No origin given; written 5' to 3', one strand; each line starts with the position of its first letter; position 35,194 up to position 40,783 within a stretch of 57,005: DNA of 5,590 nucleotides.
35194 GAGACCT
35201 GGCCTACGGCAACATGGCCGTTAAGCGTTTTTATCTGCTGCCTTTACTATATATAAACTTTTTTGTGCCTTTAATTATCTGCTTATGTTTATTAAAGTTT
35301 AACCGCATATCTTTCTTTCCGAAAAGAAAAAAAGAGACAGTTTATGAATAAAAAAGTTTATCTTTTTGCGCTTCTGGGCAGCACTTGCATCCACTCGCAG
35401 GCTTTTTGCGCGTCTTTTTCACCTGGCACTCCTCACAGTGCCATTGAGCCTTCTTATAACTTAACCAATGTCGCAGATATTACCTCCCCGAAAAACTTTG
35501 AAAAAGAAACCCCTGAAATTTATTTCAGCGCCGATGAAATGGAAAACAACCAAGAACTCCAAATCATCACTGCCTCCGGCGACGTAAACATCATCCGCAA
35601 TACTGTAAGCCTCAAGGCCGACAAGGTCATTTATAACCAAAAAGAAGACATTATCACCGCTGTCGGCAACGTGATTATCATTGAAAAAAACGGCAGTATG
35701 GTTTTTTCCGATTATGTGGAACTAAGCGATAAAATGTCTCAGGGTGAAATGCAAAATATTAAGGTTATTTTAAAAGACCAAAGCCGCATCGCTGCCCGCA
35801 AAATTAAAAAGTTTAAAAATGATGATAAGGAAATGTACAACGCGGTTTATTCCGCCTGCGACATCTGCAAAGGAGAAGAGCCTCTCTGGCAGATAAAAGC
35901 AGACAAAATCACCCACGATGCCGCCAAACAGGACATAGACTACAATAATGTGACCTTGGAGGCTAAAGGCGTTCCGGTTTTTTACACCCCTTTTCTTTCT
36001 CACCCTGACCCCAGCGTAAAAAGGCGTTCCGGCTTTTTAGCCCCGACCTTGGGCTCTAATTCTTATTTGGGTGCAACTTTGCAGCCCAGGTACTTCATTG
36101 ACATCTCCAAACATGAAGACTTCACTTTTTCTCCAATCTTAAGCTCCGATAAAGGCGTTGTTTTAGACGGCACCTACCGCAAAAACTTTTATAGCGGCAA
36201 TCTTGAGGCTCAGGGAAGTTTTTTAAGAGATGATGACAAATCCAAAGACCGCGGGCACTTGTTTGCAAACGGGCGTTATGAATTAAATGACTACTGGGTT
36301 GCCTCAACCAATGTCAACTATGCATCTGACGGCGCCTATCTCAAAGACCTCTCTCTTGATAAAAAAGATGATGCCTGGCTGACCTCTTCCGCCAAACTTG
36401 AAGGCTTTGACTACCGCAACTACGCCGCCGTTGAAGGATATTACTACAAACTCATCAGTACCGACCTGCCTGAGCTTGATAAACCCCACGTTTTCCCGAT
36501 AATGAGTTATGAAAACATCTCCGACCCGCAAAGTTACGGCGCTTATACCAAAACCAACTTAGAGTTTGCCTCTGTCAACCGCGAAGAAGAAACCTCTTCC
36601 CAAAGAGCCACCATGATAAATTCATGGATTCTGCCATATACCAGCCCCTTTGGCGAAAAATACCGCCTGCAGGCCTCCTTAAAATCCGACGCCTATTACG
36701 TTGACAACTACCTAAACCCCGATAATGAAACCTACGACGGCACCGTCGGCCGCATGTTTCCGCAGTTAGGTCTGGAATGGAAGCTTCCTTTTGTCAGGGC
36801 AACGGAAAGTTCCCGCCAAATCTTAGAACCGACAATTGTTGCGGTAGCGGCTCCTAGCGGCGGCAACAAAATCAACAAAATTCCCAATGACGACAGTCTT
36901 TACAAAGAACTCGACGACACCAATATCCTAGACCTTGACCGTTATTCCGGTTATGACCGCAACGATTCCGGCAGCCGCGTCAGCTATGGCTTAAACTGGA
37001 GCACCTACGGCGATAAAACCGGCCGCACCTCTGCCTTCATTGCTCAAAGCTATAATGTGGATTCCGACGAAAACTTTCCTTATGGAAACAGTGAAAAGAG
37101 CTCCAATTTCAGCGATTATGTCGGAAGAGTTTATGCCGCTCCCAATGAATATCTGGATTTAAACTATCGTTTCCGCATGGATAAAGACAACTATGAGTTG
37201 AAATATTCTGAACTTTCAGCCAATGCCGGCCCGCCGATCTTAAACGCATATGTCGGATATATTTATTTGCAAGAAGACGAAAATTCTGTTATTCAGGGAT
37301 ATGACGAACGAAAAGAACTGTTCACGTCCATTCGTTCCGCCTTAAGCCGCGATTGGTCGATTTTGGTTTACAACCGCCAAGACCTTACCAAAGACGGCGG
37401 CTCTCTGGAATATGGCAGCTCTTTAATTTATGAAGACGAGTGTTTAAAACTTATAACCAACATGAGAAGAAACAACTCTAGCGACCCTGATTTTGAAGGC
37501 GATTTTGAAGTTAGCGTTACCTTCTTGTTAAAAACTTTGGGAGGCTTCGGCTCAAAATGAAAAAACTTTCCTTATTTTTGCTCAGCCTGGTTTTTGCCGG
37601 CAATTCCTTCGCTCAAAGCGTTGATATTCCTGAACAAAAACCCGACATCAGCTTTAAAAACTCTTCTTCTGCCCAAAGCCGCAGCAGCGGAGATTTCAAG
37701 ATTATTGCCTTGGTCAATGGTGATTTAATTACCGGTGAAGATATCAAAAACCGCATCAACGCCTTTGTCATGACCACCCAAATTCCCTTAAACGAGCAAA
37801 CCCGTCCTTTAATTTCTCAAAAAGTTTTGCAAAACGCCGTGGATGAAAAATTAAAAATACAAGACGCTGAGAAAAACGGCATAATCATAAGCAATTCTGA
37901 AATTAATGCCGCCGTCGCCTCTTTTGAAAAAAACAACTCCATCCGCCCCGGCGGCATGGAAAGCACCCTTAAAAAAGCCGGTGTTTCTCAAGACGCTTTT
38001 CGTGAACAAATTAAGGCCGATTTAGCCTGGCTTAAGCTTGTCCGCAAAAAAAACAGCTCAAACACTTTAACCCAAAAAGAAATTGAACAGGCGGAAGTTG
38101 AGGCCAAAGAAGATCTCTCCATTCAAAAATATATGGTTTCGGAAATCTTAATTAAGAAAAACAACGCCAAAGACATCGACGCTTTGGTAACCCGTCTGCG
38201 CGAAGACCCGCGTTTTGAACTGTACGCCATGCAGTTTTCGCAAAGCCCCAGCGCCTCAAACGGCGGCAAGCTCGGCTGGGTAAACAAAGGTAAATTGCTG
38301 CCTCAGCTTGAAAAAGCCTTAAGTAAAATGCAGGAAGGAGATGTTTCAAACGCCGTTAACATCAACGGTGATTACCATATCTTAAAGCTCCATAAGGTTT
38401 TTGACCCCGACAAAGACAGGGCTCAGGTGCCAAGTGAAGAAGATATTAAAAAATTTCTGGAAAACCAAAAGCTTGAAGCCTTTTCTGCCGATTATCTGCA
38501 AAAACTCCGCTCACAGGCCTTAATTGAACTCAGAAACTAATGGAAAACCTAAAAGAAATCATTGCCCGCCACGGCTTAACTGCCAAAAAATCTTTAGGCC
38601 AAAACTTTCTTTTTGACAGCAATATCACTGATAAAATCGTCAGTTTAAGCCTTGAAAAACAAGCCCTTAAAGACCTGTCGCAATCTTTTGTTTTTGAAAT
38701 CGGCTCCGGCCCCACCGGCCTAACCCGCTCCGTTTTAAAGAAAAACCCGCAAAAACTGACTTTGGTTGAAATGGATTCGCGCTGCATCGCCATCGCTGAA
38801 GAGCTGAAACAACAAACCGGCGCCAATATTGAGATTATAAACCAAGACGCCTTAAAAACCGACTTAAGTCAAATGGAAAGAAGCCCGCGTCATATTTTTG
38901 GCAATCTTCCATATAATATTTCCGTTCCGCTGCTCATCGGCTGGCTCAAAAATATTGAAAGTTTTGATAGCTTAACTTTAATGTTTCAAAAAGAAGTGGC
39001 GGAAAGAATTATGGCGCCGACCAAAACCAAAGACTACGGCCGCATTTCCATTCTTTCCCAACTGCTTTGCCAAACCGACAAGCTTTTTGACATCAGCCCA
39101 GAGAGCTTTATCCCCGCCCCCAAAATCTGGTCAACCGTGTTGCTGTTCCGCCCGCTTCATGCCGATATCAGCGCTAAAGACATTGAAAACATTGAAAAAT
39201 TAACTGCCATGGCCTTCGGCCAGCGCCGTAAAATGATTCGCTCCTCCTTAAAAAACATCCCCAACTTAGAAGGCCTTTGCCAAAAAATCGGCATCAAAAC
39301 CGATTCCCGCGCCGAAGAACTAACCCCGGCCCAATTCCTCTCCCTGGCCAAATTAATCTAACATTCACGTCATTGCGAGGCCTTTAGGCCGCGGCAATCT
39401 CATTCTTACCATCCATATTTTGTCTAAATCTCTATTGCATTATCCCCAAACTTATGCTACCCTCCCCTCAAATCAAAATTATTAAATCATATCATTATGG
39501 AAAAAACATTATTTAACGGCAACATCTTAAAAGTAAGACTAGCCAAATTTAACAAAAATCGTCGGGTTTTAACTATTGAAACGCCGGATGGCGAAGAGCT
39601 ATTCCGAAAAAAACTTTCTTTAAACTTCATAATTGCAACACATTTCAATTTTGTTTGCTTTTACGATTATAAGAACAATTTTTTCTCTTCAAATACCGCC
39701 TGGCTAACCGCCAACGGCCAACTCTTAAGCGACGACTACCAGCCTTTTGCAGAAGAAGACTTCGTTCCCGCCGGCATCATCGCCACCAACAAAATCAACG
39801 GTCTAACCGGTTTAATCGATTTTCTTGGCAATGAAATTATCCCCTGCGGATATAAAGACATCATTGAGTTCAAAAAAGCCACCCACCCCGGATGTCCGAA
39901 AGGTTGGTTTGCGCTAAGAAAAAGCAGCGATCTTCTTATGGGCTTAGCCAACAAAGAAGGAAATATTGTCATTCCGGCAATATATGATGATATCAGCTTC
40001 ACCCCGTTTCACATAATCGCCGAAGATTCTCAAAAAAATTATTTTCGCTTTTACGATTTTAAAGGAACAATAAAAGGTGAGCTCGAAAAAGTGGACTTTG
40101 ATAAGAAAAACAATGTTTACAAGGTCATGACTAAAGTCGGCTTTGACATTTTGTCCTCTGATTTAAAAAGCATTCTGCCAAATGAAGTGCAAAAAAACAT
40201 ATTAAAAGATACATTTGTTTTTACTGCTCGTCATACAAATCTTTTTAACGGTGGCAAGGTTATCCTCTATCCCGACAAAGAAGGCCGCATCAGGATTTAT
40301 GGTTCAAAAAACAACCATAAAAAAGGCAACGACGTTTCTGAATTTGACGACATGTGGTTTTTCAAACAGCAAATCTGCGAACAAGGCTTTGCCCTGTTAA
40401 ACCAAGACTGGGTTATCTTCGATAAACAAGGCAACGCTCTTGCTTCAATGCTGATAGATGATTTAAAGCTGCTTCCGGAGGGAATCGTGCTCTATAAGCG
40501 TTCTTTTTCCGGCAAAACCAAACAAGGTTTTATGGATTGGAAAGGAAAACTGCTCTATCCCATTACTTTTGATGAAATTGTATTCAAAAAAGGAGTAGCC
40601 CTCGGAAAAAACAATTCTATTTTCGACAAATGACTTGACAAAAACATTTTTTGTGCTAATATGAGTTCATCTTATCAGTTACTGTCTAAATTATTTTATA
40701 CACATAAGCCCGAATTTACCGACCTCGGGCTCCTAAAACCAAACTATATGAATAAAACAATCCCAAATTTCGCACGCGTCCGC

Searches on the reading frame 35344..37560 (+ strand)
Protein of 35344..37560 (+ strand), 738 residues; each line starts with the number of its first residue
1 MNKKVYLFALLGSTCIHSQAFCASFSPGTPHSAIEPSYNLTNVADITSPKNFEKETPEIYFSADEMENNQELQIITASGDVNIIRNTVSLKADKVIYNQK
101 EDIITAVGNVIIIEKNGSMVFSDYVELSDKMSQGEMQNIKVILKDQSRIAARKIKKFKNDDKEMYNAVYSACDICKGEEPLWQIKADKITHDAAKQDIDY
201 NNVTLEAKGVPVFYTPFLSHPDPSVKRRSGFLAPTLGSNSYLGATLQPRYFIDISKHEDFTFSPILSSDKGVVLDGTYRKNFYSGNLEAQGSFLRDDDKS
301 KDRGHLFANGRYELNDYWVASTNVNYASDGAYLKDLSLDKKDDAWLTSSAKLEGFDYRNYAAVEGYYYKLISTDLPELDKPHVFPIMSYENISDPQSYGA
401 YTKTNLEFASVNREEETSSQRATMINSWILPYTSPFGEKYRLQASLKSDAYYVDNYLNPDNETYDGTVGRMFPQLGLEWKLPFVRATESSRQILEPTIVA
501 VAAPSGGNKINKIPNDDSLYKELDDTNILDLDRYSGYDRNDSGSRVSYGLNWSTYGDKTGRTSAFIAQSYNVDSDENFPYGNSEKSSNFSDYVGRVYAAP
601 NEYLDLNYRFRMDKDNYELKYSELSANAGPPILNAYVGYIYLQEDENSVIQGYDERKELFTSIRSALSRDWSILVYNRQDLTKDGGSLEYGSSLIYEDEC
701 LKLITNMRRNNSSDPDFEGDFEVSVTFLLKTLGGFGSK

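Call 45: search_protein_families(library=pfam, proteins=[window:35344-37560:+], max_evalue=0.00001)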
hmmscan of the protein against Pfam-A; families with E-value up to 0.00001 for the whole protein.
window:35344-37560:+ (738 aa): 2 families
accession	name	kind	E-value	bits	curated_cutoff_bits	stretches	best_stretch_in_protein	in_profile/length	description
PF04453.20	LptD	-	6.7e-54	184.1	22.4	1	301-671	1-384/384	LPS transport system D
PF03968.19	LptD_N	-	3.5e-06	27.7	20.4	0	62-196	3-112/113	LptA/(LptD N-terminal domain) LPS transport protein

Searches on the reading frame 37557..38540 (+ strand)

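Call 45: search_protein_families(library=pfam, proteins=[window:37557-38540:+], max_evalue=0.00001)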
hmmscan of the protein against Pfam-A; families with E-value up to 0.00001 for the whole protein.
window:37557-38540:+ (327 aa): 5 families
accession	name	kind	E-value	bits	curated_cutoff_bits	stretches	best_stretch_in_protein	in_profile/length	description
PF00639.27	Rotamase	-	2.8e-17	63.9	21.7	1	201-280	16-97/97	PPIC-type PPIASE domain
PF09312.16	SurA_N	-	1.8e-14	54.3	30.8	1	48-158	3-114/118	SurA N-terminal domain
PF13616.12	Rotamase_3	-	1.1e-12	49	22.5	1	193-278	17-112/116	PPIC-type PPIASE domain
PF13624.11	SurA_N_3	-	1.6e-12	48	27.2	1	43-161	37-161/162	SurA-like N-terminal domain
PF13623.11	SurA_N_2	-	1.9e-06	28.2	28.5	1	44-122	37-121/145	SurA-like N-terminal domain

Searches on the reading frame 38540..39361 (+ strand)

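Call 46: search_protein_families(library=pfam, proteins=[window:38540-39361:+], max_evalue=0.00001)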
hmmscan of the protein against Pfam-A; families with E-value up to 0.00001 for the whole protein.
window:38540-39361:+ (273 aa): 1 family
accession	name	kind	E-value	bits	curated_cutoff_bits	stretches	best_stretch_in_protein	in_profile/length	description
PF00398.26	RrnaAD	-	1.7e-46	158.9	24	1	14-272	3-260/263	Ribosomal RNA adenine dimethylase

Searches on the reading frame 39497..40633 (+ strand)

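Call 46: search_protein_families(library=pfam, proteins=[window:39497-40633:+], max_evalue=0.00001)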
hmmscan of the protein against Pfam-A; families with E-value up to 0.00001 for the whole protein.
window:39497-40633:+ (378 aa): 1 family
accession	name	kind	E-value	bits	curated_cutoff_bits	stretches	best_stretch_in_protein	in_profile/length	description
PF14903.11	WG_beta_rep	-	1.1e-08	35.4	25.6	0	149-167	2-20/35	WG containing repeat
